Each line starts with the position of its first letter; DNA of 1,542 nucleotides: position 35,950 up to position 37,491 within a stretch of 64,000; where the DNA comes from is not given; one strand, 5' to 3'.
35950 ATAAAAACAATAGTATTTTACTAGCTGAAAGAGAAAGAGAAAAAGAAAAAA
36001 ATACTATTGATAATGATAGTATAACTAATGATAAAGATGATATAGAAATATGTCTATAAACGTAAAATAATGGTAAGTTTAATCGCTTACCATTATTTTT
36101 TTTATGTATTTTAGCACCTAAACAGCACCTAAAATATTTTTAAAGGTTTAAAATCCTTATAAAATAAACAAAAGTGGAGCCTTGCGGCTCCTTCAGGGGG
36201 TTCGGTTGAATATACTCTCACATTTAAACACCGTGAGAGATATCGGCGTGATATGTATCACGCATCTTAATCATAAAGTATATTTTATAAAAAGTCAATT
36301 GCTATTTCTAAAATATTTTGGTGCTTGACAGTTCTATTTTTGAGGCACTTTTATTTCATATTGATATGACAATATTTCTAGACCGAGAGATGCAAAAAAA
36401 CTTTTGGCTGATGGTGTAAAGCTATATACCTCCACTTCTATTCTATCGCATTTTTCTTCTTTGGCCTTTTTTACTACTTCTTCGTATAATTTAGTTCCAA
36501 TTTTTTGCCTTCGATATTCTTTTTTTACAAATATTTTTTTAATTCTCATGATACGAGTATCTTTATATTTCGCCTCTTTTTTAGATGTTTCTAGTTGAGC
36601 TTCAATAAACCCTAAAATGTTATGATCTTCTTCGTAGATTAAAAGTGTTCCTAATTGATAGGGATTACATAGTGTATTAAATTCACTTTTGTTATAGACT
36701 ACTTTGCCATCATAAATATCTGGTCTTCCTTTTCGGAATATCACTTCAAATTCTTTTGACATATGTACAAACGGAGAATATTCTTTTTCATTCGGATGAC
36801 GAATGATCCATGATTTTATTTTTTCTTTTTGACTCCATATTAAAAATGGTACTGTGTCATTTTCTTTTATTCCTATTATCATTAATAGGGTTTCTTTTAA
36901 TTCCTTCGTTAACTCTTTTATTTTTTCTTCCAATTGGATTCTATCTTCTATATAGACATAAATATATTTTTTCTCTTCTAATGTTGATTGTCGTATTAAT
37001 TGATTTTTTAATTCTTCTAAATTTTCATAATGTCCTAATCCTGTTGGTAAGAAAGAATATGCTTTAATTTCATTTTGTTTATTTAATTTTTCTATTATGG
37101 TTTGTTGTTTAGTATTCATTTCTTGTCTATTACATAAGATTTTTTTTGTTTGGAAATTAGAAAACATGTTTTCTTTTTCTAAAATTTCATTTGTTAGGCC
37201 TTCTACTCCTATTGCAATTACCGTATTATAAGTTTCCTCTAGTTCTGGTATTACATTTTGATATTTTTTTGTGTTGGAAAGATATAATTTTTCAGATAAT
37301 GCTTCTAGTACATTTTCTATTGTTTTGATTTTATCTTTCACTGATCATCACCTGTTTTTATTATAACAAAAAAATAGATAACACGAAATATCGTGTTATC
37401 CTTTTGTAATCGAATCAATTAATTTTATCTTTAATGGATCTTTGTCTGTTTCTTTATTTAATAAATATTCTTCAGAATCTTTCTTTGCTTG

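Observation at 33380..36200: Mobile-element debris: integrase halves on opposite strands, an in-frame integrase-N-terminus/IS3-OrfB chimera, and similar terminator hairpins at both flanks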

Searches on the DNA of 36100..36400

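Call 19: search_rna_families(source=window, start=36100, end=36400, threshold=evalue, max_evalue=10, show_alignments=2)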
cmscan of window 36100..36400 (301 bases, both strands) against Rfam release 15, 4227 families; matches with E-value up to 10: 6.
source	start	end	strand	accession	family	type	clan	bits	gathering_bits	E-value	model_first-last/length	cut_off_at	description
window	36108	36296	-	RF01252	snR5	Gene; snRNA; snoRNA; HACA-box;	CL00038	19.7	45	0.21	1-196/196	no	Small nucleolar RNA snR5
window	36240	36342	+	RF03118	gCoV-5UTR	Cis-reg;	CL00116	17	124.9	3.4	1-200/200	no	Gammacoronavirus 5'UTR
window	36286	36356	-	RF03388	mir-9418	Gene; miRNA;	-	15.5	82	4.3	1-61/61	no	mir-9418 microRNA precursor family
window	36198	36283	-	RF01596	plasmodium_snoR20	Gene; snRNA; snoRNA; CD-box;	-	15.4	45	1.6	1-82/82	no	small nucleolar RNA snoR20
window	36106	36241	-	RF02411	snoR138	Gene; snRNA; snoRNA; HACA-box;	-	12.9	44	4.7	1-154/154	no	Small nucleolar RNA snoR138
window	36131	36202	+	RF00035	OxyS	Gene; sRNA;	-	11.5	75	5.5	1-110/110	no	OxyS RNA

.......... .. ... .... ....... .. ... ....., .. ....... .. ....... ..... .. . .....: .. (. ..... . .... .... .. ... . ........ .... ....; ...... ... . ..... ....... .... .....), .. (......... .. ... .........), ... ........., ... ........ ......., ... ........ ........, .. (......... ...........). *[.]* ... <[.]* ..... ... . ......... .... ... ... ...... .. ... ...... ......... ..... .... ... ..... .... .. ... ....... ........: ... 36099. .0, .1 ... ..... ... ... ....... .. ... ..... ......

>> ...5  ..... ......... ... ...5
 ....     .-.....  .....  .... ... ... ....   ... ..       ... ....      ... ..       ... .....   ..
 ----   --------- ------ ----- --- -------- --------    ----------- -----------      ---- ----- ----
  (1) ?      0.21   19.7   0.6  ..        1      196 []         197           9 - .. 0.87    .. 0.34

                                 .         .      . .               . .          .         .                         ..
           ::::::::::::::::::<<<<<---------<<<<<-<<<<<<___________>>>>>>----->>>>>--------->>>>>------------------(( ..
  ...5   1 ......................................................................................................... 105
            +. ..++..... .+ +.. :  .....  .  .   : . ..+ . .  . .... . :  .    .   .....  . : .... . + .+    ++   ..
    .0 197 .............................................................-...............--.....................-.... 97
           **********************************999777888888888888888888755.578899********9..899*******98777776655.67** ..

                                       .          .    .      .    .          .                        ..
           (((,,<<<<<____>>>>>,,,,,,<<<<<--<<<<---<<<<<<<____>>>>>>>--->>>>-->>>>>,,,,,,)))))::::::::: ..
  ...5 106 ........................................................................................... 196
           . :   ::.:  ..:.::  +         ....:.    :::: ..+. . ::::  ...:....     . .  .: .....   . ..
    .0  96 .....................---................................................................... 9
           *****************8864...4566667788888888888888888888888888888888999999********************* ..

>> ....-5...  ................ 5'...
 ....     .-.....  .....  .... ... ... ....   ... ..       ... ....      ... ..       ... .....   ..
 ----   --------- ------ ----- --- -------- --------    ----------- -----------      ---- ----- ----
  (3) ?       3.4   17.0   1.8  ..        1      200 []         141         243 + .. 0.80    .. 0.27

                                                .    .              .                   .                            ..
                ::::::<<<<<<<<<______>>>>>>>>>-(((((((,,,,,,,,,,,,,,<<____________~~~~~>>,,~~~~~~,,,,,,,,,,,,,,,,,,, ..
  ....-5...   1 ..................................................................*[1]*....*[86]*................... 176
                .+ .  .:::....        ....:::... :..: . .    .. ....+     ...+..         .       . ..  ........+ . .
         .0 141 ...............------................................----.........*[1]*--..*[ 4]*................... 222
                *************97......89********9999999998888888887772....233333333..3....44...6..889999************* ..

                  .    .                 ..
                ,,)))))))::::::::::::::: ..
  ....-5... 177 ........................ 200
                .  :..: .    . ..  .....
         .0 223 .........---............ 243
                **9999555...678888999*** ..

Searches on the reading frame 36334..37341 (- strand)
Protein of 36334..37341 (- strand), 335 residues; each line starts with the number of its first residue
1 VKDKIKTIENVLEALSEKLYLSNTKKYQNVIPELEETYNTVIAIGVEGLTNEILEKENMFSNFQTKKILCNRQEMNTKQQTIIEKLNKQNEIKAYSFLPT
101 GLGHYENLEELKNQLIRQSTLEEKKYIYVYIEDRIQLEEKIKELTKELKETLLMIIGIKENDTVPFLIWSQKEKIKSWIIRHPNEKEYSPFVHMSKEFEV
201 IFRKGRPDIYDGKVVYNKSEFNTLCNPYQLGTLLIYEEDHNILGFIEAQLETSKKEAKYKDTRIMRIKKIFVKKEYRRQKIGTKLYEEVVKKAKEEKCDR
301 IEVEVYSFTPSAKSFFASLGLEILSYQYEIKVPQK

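Call 10: search_protein_families(library=pfam, proteins=[window:36334-37341:-], max_evalue=0.01)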
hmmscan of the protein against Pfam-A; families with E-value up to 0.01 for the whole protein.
window:36334-37341:- (335 aa): 5 families
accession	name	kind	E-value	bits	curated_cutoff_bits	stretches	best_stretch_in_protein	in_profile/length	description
PF00583.31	Acetyltransf_1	-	3.7e-13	50.2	20.7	1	231-320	33-115/116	Acetyltransferase (GNAT) family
PF13673.13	Acetyltransf_10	-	3.5e-11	43.6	23.6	1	232-322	32-108/128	Acetyltransferase (GNAT) domain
PF13508.13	Acetyltransf_7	-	7.7e-11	42.7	27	1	231-320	3-81/84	Acetyltransferase (GNAT) domain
PF14542.12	Acetyltransf_CG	-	0.00012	22.6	30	1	255-297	13-57/80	GCN5-related N-acetyl-transferase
PF13880.12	Acetyltransf_13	-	0.0068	16.6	22.8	0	265-292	5-32/69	ESCO1/2 acetyl-transferase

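Call 11: find_encoding_contigs(protein=window:36334-37341:-, flank=10000, max_places=10)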
Protein window:36334-37341:- (335 aa): 13 contigs read that carry it; 9 places shown.
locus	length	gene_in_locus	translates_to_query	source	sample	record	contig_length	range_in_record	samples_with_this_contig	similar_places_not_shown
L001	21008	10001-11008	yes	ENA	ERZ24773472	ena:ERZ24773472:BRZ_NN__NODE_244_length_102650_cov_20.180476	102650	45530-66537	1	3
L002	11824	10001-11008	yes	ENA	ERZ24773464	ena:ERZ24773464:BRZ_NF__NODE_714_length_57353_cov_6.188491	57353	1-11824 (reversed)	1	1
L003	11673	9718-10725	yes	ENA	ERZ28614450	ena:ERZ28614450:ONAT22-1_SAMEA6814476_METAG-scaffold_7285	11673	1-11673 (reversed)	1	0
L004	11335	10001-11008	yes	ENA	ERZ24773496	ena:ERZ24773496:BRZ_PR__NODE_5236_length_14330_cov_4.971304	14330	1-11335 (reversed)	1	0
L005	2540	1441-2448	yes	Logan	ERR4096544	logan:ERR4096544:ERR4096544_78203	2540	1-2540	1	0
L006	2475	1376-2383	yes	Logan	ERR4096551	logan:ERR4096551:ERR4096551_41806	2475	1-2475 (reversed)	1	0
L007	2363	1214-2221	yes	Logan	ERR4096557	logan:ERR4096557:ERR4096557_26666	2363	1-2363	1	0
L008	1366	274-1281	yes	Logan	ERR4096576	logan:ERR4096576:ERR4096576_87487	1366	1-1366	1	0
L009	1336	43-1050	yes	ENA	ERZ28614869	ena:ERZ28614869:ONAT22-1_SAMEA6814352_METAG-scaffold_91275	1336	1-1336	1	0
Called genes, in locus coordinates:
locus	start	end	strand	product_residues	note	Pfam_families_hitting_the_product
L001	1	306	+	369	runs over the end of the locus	PF09992:NAGPA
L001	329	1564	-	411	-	-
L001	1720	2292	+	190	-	-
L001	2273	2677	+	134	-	PF18895:T4SS_pilin (weak)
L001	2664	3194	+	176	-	-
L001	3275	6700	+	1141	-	PF01855:POR_N, PF17147:PFOR_II, PF01558:POR, PF10371:EKR, PF12838:Fer4_7 (weak), PF13183:Fer4_8, PF13187:Fer4_9 (weak), PF02775:TPP_enzyme_C, +2 more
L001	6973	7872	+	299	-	PF01553:Acyltransferase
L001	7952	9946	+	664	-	PF17191:RecG_wedge, PF04851:ResIII, PF00270:DEAD, PF00271:Helicase_C, PF19833:RecG_dom3_C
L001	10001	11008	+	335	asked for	PF00583:Acetyltransf_1, PF13673:Acetyltransf_10, PF13508:Acetyltransf_7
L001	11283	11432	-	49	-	-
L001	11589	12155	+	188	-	PF00665:rve (weak), PF13683:rve_3, PF13333:rve_2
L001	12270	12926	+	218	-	-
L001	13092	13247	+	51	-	-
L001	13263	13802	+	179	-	PF12724:Flavodoxin_5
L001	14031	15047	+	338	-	PF04203:Sortase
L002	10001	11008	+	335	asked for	PF00583:Acetyltransf_1, PF13673:Acetyltransf_10, PF13508:Acetyltransf_7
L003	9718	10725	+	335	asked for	PF00583:Acetyltransf_1, PF13673:Acetyltransf_10, PF13508:Acetyltransf_7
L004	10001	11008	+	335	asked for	PF00583:Acetyltransf_1, PF13673:Acetyltransf_10, PF13508:Acetyltransf_7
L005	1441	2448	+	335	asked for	PF00583:Acetyltransf_1, PF13673:Acetyltransf_10, PF13508:Acetyltransf_7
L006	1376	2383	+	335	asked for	PF00583:Acetyltransf_1, PF13673:Acetyltransf_10, PF13508:Acetyltransf_7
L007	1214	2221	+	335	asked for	PF00583:Acetyltransf_1, PF13673:Acetyltransf_10, PF13508:Acetyltransf_7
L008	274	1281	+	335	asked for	PF00583:Acetyltransf_1, PF13673:Acetyltransf_10, PF13508:Acetyltransf_7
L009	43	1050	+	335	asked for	PF00583:Acetyltransf_1, PF13673:Acetyltransf_10, PF13508:Acetyltransf_7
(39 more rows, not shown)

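Call 16: find_related_loci(query=window:36334-37341:-, collection=genome_contigs, flank=10000)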
Query window:36334-37341:- (335 aa) in genome_contigs; peptide patterns used: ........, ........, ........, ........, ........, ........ (x = any residue, [..] = any of these).
103 stretches matched a pattern; 1 encode a relative of the query (tblastn E <= 1e-3); 1 distinct loci.
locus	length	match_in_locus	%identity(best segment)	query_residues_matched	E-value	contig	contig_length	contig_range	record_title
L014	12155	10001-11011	61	1-335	7e-140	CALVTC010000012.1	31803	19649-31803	MAG: uncultured Bacilli bacterium isolate BRZ_GN__bin17 genome assembly, contig: BRZ_GN__NODE_1277_length_31803_cov_8.01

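Call 65: search_protein_families(library=ncbifam, proteins=[L014:11286-12146:-, window:36334-37341:-], max_evalue=0.001)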
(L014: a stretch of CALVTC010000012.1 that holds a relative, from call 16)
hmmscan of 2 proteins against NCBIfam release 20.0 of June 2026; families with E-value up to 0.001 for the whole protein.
L014:11286-12146:- (286 aa): 9 families
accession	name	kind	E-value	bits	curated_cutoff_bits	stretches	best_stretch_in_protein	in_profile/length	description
NF040815.2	recomb_XerA_Arch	equivalog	2.9e-22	79.5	220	1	2-273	18-260/263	site-specific tyrosine recombinase/integron integrase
TIGR02224.1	recomb_XerC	equivalog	1.7e-16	60.4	335.15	2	79-141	104-165/295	tyrosine recombinase XerC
TIGR02225.1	recomb_XerD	equivalog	1.1e-15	57.7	329.6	1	101-277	121-284/290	site-specific tyrosine recombinase XerD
NF001399.0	PRK00283.1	subfamily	2.6e-12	46.6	279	1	100-277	130-293/300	tyrosine recombinase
TIGR02249.1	integrase_gron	subfamily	5.7e-12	45.6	265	1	215-281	248-314/315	integron integrase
NF002331.0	PRK01287.1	subfamily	2.9e-10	39.7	371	1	100-142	158-200/365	site-specific tyrosine recombinase XerC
NF003462.0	PRK05084.1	equivalog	4e-08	32.4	267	1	223-275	302-352/360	tyrosine recombinase XerS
NF007370.0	PRK09870.1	subfamily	1.5e-05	24.7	221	1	99-261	27-174/200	tyrosine-type DNA invertase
NF011946.0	PRK15417.1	equivalog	0.00032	20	435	0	218-282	266-330/337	integron integrase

window:36334-37341:- (335 aa): 8 families
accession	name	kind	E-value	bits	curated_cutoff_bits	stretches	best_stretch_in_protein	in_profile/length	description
TIGR01575.1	rimI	equivalog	5.1e-07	29.9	86.4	1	232-323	33-114/132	ribosomal protein S18-alanine N-acetyltransferase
NF043067.1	AAC_6p_group_E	equivalog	6.6e-06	26.1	140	1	219-301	27-107/140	aminoglycoside 6'-N-acetyltransferase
NF041716.1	HxA_phane_GNAT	equivalog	1.1e-05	25.4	250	1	262-322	80-141/152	cyclophane-containing RiPP N-acetyltransferase HaaN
NF040501.1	resist_ArsN2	equivalog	1.1e-05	25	125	1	259-322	45-102/133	arsenic resistance N-acetyltransferase ArsN2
NF053587.1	SpmdActasePaiA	equivalog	6.8e-05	22.7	250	1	235-320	64-146/172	spermidine/spermine N(1)-acetyltransferase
NF005840.0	PRK07757.1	equivalog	0.00019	21.4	154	1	263-325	65-122/153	N-acetyltransferase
NF040503.1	resist_ArsN1a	equivalog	0.00027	20.7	170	1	229-321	46-133/159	arsinothricin resistance N-acetyltransferase ArsN1 family A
NF033374.6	AAC_6p_Id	exception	0.00035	20.6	320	1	225-322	38-134/149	aminoglycoside N-acetyltransferase AAC(6')-Id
